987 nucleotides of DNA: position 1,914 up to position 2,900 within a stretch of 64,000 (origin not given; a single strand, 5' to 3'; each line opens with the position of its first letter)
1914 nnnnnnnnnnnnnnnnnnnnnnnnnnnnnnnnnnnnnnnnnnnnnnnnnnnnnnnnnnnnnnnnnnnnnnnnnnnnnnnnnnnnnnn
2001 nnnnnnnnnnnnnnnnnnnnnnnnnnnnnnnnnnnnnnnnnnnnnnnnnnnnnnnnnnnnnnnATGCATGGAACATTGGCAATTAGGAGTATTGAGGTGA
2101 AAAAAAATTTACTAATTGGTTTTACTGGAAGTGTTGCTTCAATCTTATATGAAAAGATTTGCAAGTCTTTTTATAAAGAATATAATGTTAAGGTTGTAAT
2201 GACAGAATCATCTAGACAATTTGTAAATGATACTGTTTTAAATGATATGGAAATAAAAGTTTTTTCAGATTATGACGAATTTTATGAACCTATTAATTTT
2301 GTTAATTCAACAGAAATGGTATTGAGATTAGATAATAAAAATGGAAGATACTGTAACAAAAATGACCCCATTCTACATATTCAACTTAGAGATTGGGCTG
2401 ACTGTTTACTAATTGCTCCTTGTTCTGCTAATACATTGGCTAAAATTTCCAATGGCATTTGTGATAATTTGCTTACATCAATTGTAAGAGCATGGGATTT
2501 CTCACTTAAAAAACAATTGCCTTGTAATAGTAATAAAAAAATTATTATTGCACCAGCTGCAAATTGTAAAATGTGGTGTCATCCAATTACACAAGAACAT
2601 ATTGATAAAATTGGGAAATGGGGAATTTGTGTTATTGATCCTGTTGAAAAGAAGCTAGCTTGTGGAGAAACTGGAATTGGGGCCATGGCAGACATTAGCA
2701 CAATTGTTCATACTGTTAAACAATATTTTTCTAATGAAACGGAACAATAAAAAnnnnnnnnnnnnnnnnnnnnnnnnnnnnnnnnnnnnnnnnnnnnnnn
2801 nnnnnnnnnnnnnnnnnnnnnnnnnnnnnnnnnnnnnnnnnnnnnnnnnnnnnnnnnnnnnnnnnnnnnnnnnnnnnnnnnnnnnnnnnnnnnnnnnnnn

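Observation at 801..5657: Operon combining reverse-ordered split coaB-coaC with a glycosyltransferase, a radical SAM enzyme and an ATP-grasp enzyme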

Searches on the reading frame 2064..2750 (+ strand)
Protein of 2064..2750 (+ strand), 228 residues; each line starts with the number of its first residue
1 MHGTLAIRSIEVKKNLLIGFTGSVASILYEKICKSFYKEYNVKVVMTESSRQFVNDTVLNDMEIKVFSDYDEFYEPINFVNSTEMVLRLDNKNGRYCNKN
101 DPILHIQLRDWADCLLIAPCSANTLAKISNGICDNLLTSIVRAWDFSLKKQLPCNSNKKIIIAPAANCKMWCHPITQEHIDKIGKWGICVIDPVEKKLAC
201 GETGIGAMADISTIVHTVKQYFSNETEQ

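Call 3: search_protein_families(library=pfam, proteins=[window:2064-2750:+], max_evalue=0.1)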
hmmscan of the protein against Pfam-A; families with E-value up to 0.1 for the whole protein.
window:2064-2750:+ (228 aa): 3 families
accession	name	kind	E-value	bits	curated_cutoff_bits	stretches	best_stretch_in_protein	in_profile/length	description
PF02441.25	Flavoprotein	-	4e-34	118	22.7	1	14-220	1-160/162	Flavoprotein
PF18519.6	Sgf11_N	-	0.026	14.5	26.2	1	125-141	3-19/39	SAGA-associated factor 11 N-terminal domain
PF17893.6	Cas9_b_hairpin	-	0.075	13.2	25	0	125-162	22-59/90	CRISPR-associated endonuclease Cas9 beta-hairpin domain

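Call 4: search_protein_families(library=phrogs, proteins=[window:2064-2750:+], max_evalue=0.01)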
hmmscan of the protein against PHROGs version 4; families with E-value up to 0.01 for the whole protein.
window:2064-2750:+ (228 aa): 0 families

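Call 6: search_protein_families(library=ncbifam, proteins=[window:2064-2750:+], max_evalue=0.01)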
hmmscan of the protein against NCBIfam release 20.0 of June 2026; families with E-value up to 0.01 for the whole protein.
window:2064-2750:+ (228 aa): 10 families
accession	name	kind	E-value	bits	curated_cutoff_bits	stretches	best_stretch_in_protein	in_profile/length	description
TIGR00521.1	coaBC_dfp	equivalog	1.2e-35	123.3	219.7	1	13-226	3-182/392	bifunctional phosphopantothenoylcysteine decarboxylase/phosphopantothenate--cysteine ligase CoaBC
TIGR02113.1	coaC_strep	equivalog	4.8e-32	111.2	261.4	2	100-220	65-175/177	phosphopantothenoylcysteine decarboxylase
NF004685.0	PRK06029.1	subfamily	5.3e-08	33.2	188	1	114-151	81-115/187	UbiX family flavin prenyltransferase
TIGR02699.1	archaeo_AfpA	hypoth_equivalog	4.4e-07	29.6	192.45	1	98-141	64-108/174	archaeoflavoprotein AfpA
TIGR00421.1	ubiX_pad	subfamily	1e-06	28.6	108.9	1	113-164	77-119/181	UbiX family flavin prenyltransferase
NF041206.1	VdcB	exception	3e-06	27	290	1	113-151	78-113/184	non-oxidative hydroxyarylic acid decarboxylases subunit B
TIGR02700.1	flavo_MJ0208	hypoth_equivalog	5.6e-05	22.5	251.35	1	110-142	84-116/234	dihydromethanopterin reductase (acceptor)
NF006161.0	PRK08305.1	equivalog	7.5e-05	22.4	156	1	111-137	84-110/196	dipicolinate synthase subunit B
TIGR02852.1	spore_dpaB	equivalog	0.0017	17.8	229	1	112-137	80-105/187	dipicolinate synthase subunit B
NF041218.1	BagM_FevK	exception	0.004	16.5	420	0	112-151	78-114/215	bagremycin/ferroverdin biosynthesis UbiX family decarboxylase BagM/FevK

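Call 55: search_solved_structures(query=window:2097-2750:+, max_evalue=0.001, show_alignments=4)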
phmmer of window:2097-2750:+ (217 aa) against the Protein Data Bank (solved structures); distinct sequences matched with E-value up to 0.001: 13.
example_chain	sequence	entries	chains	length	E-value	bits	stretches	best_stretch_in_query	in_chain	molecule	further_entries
1e20_A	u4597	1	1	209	3e-41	144.6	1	89-215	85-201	HALOTOLERANCE PROTEIN HAL3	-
1mvl_A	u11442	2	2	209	7.4e-40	140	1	89-215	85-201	PPC decarboxylase AtHAL3a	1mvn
1qzu_A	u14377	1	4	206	1.4e-37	132.6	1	87-211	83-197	hypothetical protein MDS018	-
6eoa_A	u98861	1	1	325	2e-21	79.8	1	10-210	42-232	Phosphopantothenoylcysteine decarboxylase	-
1g63_A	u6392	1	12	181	2.2e-12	50.2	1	56-182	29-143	EPIDERMIN MODIFYING ENZYME EPID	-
7cfu_F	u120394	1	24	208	3.5e-12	49.6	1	90-206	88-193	DNA/pantothenate metabolism flavoprotein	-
3qjg_A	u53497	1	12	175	6e-12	48.8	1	85-180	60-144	Epidermin biosynthesis protein EpiD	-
1g5q_A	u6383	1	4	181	1.6e-11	47.4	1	56-182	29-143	EPIDERMIN MODIFYING ENZYME EPID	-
6jls_A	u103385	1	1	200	1.8e-10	44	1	94-204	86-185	Putative flavoprotein decarboxylase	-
6tgv_A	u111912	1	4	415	5.8e-10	42.3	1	92-204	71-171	Coenzyme A biosynthesis bifunctional protein CoaBC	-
1p3y_1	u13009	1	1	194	1.1e-09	41.4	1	93-185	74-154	MrsD protein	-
5h75_A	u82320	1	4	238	2.4e-09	40.3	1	93-185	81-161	Mersacidin decarboxylase,Immunoglobulin G-binding protein A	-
6m8v_A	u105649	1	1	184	0.00057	22.8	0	102-183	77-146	Flavin prenyltransferase UbiX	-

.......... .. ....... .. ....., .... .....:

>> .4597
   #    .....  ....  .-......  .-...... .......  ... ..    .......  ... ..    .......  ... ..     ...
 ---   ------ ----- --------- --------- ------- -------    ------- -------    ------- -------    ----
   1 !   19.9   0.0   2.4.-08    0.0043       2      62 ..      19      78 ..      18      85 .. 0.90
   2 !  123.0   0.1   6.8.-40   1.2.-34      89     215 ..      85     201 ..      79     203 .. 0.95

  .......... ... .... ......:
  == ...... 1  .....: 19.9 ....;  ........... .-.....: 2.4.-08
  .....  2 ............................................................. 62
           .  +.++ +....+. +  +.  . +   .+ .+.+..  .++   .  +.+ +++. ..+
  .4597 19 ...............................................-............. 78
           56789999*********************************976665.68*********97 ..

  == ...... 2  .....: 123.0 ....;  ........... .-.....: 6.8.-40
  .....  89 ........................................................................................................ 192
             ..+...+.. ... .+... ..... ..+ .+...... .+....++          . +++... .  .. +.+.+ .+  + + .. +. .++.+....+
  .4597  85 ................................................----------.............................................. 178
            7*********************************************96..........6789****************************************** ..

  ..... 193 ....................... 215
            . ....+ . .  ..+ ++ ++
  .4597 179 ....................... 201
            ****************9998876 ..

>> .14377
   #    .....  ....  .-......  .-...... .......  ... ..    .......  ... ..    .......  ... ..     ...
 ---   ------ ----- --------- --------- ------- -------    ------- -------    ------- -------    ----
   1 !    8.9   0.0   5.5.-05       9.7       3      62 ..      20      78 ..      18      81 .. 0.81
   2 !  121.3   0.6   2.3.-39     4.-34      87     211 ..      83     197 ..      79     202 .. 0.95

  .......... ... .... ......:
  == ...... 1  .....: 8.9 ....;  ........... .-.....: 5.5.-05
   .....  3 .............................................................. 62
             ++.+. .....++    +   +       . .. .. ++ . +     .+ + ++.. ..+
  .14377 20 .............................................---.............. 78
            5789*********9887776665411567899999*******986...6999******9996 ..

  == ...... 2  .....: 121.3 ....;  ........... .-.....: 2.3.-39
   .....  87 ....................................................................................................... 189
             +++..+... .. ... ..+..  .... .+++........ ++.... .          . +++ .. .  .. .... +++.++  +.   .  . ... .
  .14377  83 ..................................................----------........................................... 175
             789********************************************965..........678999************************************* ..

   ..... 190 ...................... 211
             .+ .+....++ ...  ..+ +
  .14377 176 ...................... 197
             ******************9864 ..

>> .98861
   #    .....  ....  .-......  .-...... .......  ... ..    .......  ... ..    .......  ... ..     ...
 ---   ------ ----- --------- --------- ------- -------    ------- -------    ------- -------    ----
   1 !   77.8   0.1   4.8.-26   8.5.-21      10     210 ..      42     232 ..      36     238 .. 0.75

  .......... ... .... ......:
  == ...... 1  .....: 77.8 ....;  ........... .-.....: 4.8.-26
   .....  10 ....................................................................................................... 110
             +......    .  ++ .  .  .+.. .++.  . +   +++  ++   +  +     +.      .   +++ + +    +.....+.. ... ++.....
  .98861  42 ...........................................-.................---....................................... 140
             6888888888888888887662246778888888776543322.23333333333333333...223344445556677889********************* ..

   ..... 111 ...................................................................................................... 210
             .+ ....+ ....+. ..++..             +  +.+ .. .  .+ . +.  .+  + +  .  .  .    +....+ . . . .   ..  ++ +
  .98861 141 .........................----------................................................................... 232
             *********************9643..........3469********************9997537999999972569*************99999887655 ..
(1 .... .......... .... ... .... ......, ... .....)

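Call 76: search_dna_similar(query=window:2097-2750:+, collection=phages, mode=protein, max_rows=25)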
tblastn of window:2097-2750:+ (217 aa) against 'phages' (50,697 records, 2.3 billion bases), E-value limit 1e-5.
Records with a match: 35; places in all: 35; records where one place covers at least 80% of the query: 33.
Best place of each record, by identity: <60% 35.
By first word of the organism name: Bacteriophage 14; Listeria 6; Staphylococcus 4; Salmonella 3; uncultured 2; Acinetobacter 2; Campylobacter 2; Enterococcus 1; Ralstonia 1.
By host as written in the record: - 18; Listeria monocytogenes 6; Staphylococcus aureus 2; Campylobacter jejuni 2; Homo sapiens 2; Enterococcus faecalis 1; Staphylococcus pseudintermedius 1; methicillin-resistant Staphylococcus aureus spa type t127 1; and 2 more.
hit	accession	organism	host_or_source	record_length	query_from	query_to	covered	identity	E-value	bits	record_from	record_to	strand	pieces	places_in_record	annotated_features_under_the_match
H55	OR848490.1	Listeria phage LM 4-14-1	Listeria monocytogenes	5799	3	207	94%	32.9%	1e-24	106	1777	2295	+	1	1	record has no annotation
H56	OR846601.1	Enterococcus phage Efs 1-1-1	Enterococcus faecalis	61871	3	217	99%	30.6%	2e-22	100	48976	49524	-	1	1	record has no annotation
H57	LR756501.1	uncultured phage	metagenomic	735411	5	207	94%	30.9%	3e-19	91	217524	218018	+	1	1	record has no annotation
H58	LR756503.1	uncultured phage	metagenomic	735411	5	207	94%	30.9%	3e-19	91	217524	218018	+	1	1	record has no annotation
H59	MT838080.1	Bacteriophage sp.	human fecal samples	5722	3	207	94%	30.3%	1e-20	95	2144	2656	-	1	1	record has no annotation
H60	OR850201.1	Staphylococcus phage SA 1298 Kay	Staphylococcus aureus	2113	3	213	97%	29.1%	1e-17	86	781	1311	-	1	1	record has no annotation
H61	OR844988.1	Staphylococcus phage SA 1306 Kay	Staphylococcus aureus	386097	3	213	97%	29.1%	1e-17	86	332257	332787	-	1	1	record has no annotation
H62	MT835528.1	Bacteriophage sp.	human fecal samples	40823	3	212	97%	29.1%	4e-19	91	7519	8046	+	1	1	record has no annotation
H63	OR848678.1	Listeria phage LM 4-14-1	Listeria monocytogenes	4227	3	216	99%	28.1%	1e-19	92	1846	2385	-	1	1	record has no annotation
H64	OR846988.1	Listeria phage LM 4-11-1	Listeria monocytogenes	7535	3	216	99%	28.1%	1e-19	92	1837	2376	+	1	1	record has no annotation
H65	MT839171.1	Bacteriophage sp.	human fecal samples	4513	11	216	95%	29.2%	2e-17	86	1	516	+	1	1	record has no annotation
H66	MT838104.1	Bacteriophage sp.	human fecal samples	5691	3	199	91%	30.5%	1e-17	86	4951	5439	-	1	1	record has no annotation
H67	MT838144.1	Bacteriophage sp.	human fecal samples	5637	3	211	96%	28.6%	6e-20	93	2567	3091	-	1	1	record has no annotation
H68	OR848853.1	Listeria phage LM 4-14-1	Listeria monocytogenes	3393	3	216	99%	27.5%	4e-20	94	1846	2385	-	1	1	record has no annotation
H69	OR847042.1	Listeria phage LM 4-11-1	Listeria monocytogenes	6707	3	216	99%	27.5%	4e-20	94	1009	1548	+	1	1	record has no annotation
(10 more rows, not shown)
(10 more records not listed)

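Call 77: search_protein_families(library=padloc, proteins=[window:2097-2750:+], max_evalue=0.01)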
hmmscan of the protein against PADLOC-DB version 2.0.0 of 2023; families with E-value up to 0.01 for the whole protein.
window:2097-2750:+ (217 aa): 0 families

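Call 94: search_protein_representatives(protein=window:2097-2750:+)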
Query: 217 residues. Proteins with E-value up to 0.001 (for the whole library): 7585; up to 1e-10: 3399; up to 1e-30: 220. The best 150 are listed.
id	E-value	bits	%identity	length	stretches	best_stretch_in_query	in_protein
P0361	4.1e-96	337.0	42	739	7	93-213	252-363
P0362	3.0e-85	301.5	66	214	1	3-208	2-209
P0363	3.3e-53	196.8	41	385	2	2-213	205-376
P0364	8.8e-46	172.5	56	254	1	1-208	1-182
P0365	1.8e-45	171.5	47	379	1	1-208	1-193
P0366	7.4e-44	166.2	51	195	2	76-210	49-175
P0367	3.8e-43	163.9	42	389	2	50-203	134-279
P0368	1.1e-42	162.4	45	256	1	2-215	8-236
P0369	5.2e-42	160.2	49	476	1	4-211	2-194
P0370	6.1e-42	160.0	49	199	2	85-209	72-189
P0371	2.5e-41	158.0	48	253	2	87-210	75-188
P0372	3.0e-41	157.7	45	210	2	86-212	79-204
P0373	6.9e-41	156.5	45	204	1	4-210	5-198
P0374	1.0e-40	156.0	46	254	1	4-208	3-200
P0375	1.5e-40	155.4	50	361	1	5-210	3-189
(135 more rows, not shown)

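Call 96: search_protein_families(library=pfam, alignment_id=A6, max_evalue=0.001)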
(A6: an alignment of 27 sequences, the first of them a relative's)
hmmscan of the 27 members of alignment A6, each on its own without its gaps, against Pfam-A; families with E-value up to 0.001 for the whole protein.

A. member 1, P0365 (379 aa): 2 families
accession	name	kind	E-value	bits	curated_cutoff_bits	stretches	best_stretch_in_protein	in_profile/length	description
PF02441.25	Flavoprotein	-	7.7e-30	104.1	22.7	1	4-195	2-161/162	Flavoprotein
PF01551.29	Peptidase_M23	-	1.9e-05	25.2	28.7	1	232-339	2-90/96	Peptidase family M23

B. families by the number of members that match (of 27 scanned): 10 families
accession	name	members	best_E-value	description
PF02441.25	Flavoprotein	27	3.5e-80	Flavoprotein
PF01551.29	Peptidase_M23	10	7.8e-09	Peptidase family M23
PF12796.13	Ank_2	1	5.7e-55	Ankyrin repeats (3 copies)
PF00023.36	Ank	1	4.5e-37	Ankyrin repeat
PF13637.12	Ank_4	1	1.4e-35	Ankyrin repeats (many copies)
PF13606.12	Ank_3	1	9.8e-28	Ankyrin repeat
PF13857.12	Ank_5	1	2.3e-24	Ankyrin repeats (many copies)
PF04127.22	DFP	1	1.6e-17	DNA/pantothenate metabolism flavoprotein C-terminal domain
PF24521.3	Ank_KRIT1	1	2.4e-07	KRIT1 ankyrin-repeats domain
PF17830.6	STI1-HOP_DP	1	4.9e-06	STI1/HOP, DP domain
